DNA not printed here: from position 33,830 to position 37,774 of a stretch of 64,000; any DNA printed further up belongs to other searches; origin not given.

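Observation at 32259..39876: Isolated VirB8/VirB9-like pair facing an operon of three secreted Cys- and poly-Gly-rich proteins of unknown family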

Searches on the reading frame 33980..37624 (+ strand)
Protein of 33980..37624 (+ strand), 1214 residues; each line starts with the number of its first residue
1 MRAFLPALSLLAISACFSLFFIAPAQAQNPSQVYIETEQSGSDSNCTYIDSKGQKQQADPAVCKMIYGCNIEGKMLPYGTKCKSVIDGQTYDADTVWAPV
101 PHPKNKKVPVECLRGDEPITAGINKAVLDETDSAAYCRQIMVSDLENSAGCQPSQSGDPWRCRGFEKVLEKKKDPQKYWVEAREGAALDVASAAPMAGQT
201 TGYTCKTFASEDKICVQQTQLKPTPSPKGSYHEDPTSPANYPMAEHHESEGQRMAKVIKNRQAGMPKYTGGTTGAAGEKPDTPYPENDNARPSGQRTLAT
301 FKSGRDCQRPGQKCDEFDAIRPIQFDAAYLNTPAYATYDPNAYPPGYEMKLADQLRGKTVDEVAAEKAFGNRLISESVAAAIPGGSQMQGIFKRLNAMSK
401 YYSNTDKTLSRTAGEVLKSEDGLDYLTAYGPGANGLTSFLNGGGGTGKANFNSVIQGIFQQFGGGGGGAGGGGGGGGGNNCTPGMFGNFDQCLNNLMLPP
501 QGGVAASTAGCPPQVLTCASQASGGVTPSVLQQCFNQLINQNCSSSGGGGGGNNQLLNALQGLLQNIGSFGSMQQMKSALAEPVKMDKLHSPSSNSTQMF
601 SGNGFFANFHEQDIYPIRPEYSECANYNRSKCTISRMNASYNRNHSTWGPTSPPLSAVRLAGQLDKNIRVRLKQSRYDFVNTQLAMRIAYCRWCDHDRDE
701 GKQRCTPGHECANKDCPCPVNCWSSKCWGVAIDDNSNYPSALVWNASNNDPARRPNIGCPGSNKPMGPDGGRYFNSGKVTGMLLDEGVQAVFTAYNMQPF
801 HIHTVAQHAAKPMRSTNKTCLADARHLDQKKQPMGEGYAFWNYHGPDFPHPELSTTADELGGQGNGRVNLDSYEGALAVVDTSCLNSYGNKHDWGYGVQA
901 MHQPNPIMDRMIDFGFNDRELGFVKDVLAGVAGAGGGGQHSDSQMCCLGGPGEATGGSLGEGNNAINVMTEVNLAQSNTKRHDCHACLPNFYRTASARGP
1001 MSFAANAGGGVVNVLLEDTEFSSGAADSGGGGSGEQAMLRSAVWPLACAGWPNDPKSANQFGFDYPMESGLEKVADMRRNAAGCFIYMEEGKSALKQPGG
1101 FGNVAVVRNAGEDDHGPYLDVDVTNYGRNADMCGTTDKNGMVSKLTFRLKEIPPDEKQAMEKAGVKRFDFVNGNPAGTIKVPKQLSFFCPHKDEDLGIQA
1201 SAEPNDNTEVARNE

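Call 3: search_protein_families(library=pfam, proteins=[window:33980-37624:+], max_evalue=1)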
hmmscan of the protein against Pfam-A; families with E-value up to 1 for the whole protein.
window:33980-37624:+ (1214 aa): 0 families

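Call 4: search_protein_families(library=ncbifam, proteins=[window:33980-37624:+], max_evalue=1)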
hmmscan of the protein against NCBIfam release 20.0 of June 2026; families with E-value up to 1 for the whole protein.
window:33980-37624:+ (1214 aa): 0 families

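Call 6: find_homologous_proteins(query=window:33980-37624:+)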
Query window:33980-37624:+ (1214 aa): 1 proteins with E <= 0.001 among 8000 candidates.
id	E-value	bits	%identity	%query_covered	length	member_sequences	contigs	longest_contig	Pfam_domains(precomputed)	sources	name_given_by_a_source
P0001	0.0e+0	2876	100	100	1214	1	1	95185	-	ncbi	-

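Call 8: find_encoding_contigs(protein=P0001, flank=10000, max_places=4)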
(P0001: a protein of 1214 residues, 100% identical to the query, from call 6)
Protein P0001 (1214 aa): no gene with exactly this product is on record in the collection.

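Call 11: find_encoding_contigs(protein=P0002, flank=10000, max_places=4)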
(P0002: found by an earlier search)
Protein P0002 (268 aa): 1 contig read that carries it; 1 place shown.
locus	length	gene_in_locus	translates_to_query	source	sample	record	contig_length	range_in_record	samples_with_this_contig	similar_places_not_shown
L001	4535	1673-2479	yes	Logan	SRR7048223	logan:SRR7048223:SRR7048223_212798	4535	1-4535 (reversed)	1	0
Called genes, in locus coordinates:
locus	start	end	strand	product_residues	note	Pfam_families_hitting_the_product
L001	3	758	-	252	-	?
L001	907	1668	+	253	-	PF04335:VirB8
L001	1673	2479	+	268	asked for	PF03524:CagX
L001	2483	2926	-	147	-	-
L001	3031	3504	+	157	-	PF01502:PRA-CH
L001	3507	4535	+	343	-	?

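Call 12: search_solved_structures(query=window:33980-37624:+, max_evalue=1)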
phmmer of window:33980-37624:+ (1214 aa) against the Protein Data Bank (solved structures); distinct sequences matched with E-value up to 1: 6.
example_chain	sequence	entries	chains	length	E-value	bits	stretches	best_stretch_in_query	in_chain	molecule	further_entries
8glv_Mm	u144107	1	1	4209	0.1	13.8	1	461-507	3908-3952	AAA+ ATPase domain-containing protein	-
7x5h_R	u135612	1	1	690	0.19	12.8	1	449-506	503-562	Soluble cytochrome b562,5-hydroxytryptamine receptor 5A,hydroxytryptamine receptor 5A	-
8h73_D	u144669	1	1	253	0.42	11.7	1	448-480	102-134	Single Chain Variable Fragment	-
1qok_A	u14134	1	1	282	0.51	11.5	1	438-480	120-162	MFE-23 RECOMBINANT ANTIBODY FRAGMENT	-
9dbf_A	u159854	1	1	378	0.98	10.5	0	457-489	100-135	Tet4 Variant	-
9dbd_A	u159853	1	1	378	0.98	10.5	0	457-489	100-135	Tet4 Variant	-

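Call 26: search_protein_representatives(protein=window:34061-37621:+)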
Query: 1187 residues. Proteins with E-value up to 0.001 (for the whole library): 12; up to 1e-10: 9; up to 1e-30: 4. The best 12 are listed.
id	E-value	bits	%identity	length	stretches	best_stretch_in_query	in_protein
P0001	0.0e+00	2814.6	100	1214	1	1-1187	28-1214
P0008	1.2e-57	212.3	32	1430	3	298-723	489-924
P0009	9.7e-52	192.8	32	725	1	474-1146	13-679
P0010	1.1e-40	156.1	31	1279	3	518-1122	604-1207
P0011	2.0e-26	108.9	29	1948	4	774-1158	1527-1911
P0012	8.2e-26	106.9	30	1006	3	571-1134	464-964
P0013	1.0e-24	103.3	30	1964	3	776-1134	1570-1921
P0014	8.6e-20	87.0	29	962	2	579-1146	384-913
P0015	4.7e-11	58.0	32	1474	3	304-388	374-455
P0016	3.1e-10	55.3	36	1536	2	552-702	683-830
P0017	3.2e-06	42.0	36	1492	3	623-704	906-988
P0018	7.3e-04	34.2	26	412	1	783-1138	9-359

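Call 40: find_homologous_proteins(query=A3, max_evalue=0.001)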
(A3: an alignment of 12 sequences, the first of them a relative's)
Query A3 (12 sequences) (1214 aa, profile of the alignment): 1 proteins with E <= 0.001 among 8000 candidates.
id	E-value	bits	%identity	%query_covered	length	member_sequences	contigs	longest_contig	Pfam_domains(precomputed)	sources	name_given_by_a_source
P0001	0.0e+0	1185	100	100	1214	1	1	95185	-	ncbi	-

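Call 41: find_encoding_contigs(protein=P0008, flank=10000, max_places=3)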
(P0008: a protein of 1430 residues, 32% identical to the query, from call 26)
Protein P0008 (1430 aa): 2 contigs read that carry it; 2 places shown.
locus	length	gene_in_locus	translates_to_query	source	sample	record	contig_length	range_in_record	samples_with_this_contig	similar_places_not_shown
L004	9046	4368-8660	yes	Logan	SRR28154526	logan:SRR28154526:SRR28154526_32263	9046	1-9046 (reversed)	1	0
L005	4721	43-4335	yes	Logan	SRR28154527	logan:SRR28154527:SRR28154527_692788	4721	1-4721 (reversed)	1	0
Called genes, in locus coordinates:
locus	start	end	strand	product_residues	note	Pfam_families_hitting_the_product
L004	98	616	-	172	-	-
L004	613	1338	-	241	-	-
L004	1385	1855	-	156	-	PF01502:PRA-CH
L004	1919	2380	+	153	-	-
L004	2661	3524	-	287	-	PF03524:CagX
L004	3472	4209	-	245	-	PF04335:VirB8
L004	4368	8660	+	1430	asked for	-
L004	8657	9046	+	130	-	?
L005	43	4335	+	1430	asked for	-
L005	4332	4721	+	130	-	?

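Call 42: find_encoding_contigs(protein=P0011, flank=10000, max_places=3)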
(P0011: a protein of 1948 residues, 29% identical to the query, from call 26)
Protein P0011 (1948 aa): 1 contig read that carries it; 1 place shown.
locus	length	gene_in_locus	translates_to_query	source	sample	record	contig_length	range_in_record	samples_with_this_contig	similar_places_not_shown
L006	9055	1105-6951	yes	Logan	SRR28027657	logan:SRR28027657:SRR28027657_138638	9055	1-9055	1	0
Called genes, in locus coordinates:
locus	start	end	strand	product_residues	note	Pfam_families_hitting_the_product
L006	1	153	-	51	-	?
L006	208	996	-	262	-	PF04335:VirB8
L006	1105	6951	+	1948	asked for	-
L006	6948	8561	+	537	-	-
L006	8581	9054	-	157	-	?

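Call 43: find_encoding_contigs(protein=P0012, flank=10000, max_places=3)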
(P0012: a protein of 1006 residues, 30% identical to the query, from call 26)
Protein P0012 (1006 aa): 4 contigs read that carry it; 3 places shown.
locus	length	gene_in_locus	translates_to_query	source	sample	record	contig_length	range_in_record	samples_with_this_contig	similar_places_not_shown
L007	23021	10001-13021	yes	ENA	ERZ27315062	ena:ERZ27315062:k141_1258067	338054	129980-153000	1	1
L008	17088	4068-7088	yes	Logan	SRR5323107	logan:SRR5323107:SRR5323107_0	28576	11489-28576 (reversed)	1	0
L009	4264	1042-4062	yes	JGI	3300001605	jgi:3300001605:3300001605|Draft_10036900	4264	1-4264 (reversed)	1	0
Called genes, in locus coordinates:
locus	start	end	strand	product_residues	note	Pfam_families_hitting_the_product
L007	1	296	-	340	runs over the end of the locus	PF01547:SBP_bac_1, PF13531:SBP_bac_11, PF13416:SBP_bac_8, PF13343:SBP_bac_6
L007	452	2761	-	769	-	PF08267:Meth_synt_1, PF01717:Meth_synt_2, PF08267:Meth_synt_1 (weak)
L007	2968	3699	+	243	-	PF04080:Per1 (weak), PF05875:Ceramidase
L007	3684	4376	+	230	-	PF05875:Ceramidase (weak)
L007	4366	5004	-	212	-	PF00561:Abhydrolase_1, PF02089:Palm_thioest (weak), PF12697:Abhydrolase_6 (weak)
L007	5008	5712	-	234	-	PF02517:Rce1-like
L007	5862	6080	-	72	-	-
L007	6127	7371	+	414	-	PF00919:UPF0004, PF04055:Radical_SAM, PF18693:TRAM_2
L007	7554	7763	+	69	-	-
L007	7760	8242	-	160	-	PF01502:PRA-CH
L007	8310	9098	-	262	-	PF03524:CagX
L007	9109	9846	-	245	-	PF04335:VirB8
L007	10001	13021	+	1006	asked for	-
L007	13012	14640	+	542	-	-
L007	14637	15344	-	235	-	PF00483:NTP_transferase, PF12804:NTP_transf_3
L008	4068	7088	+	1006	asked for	-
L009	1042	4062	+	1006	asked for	-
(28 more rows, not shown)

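Call 44: find_encoding_contigs(protein=P0015, flank=10000, max_places=3)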
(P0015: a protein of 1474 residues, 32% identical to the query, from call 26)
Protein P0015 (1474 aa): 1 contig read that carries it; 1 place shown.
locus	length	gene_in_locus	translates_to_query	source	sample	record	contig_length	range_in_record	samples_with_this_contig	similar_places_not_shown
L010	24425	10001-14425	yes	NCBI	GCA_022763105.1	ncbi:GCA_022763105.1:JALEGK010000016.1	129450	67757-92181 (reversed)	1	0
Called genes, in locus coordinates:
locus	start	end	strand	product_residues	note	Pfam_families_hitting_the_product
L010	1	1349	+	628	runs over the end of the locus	PF02518:HATPase_c (faint), PF02743:dCache_1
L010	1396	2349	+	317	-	PF04233:Phage_Mu_F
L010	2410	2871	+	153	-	-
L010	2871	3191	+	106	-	-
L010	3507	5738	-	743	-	PF00521:DNA_topoisoIV, PF03989:DNA_gyraseA_C (faint)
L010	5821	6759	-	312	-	-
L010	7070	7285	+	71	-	-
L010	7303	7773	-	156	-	PF01502:PRA-CH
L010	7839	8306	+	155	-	-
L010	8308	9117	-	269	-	PF03524:CagX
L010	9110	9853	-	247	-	PF04335:VirB8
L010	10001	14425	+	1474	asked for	-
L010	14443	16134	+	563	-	-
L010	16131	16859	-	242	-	PF00483:NTP_transferase, PF12804:NTP_transf_3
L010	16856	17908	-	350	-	PF01636:APH, PF02958:EcKL (weak)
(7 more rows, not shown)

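Call 59: find_encoding_contigs(protein=P0016, flank=10000, max_places=3)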
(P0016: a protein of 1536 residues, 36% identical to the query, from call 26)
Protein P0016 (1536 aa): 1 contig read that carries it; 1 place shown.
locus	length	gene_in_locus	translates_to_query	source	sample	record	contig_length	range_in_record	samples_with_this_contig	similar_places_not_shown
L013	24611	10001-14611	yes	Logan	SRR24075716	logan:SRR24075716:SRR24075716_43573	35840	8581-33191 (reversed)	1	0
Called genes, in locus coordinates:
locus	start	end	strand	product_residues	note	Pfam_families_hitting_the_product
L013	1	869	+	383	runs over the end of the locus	-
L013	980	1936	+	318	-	-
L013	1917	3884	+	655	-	PF02518:HATPase_c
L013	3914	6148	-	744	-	PF00521:DNA_topoisoIV, PF03989:DNA_gyraseA_C (faint)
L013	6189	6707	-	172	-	-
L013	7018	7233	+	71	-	-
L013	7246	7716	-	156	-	PF01502:PRA-CH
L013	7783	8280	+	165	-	-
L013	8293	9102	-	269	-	PF03524:CagX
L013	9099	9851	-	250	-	PF04335:VirB8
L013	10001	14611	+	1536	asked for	-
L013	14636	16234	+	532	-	-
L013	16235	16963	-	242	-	PF00483:NTP_transferase, PF12804:NTP_transf_3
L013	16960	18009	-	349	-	PF01636:APH, PF02958:EcKL (weak)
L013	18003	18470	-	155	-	PF02367:TsaE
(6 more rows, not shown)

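Call 60: find_encoding_contigs(protein=P0017, flank=10000, max_places=3)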
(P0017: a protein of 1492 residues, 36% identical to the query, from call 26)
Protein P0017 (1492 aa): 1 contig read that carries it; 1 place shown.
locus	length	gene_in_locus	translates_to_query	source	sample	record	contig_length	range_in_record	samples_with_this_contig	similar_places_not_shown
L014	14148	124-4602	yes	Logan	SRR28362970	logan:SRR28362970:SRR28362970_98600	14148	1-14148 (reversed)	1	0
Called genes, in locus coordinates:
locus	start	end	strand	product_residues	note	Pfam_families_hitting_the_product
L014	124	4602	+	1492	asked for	-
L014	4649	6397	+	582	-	-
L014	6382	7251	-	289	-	PF00483:NTP_transferase, PF12804:NTP_transf_3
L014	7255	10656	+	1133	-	-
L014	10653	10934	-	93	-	PF06961:DUF1294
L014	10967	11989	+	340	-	PF01075:Glyco_transf_9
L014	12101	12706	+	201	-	-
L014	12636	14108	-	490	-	PF00919:UPF0004, PF04055:Radical_SAM, PF01938:TRAM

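Call 66: search_protein_families(library=pfam, alignment_id=A3, max_evalue=1)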
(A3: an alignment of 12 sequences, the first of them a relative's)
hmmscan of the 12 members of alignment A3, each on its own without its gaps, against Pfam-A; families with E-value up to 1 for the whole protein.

A. member 1, P0001 (1214 aa): 0 families

B. families by the number of members that match (of 12 scanned): 15 families
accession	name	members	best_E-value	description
PF06009.19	Laminin_II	2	0.0017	Laminin Domain II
PF07889.17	DUF1664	2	0.0019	Protein of unknown function (DUF1664)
PF02609.21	Exonuc_VII_S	1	0.03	Exonuclease VII small subunit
PF10157.14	BORCS6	1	0.037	BLOC-1-related complex sub-unit 6 C-terminal helix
PF13990.11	YjcZ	1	0.065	YjcZ-like protein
PF20072.4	DUF6468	1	0.11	Domain of unknown function (DUF6468)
PF00261.25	Tropomyosin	1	0.14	Tropomyosin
PF11740.13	KfrA_N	1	0.16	Plasmid replication region DNA-binding N-term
PF24627.1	PUMA_CC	1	0.27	PUMA coiled-coil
PF16566.10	CREPT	1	0.32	Cell-cycle alteration and expression-elevated protein in tumour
PF06103.16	DUF948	1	0.38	Bacterial protein of unknown function (DUF948)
PF24164.1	TMP_N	1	0.8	Tape measure protein N-terminal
PF04513.17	Baculo_PEP_C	1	0.85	Baculovirus polyhedron envelope protein, PEP, C terminus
PF04356.17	DUF489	1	0.89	Protein of unknown function (DUF489)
PF23067.1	MG280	1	0.95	Uncharacterised protein MG280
